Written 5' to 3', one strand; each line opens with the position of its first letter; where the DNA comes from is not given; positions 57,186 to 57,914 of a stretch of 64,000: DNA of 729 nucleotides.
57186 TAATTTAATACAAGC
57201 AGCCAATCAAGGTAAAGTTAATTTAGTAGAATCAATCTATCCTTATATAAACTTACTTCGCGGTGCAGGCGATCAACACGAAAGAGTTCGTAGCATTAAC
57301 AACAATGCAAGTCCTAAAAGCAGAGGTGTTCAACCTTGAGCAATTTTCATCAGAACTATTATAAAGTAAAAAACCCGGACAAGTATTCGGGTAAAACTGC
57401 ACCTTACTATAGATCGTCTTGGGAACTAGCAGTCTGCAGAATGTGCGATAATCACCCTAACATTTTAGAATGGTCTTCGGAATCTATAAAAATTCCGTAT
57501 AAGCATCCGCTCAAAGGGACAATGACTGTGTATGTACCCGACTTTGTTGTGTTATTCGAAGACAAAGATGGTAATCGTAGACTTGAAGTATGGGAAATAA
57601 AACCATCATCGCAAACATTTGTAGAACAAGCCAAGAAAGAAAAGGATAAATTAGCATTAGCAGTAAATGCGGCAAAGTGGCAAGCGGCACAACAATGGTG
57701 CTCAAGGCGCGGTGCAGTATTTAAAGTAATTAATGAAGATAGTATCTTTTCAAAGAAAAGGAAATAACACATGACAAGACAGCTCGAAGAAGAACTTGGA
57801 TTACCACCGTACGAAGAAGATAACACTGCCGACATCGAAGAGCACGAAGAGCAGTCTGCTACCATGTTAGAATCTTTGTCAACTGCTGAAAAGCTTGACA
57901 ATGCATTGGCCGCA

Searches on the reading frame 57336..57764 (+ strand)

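Call 33: search_protein_families(library=pfam, proteins=[window:57336-57764:+], max_evalue=0.01)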
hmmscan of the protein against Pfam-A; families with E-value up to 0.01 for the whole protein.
window:57336-57764:+ (143 aa): 2 families
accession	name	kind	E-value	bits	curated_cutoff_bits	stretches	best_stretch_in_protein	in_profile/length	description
PF08722.17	Tn7_TnsA-like_N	-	5.8e-20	72.1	26.5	1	40-134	1-85/85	TnsA-like endonuclease N terminal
PF19778.5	RE_endonuc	-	0.00054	20.2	23.4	1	25-110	10-91/108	Endonuclease domain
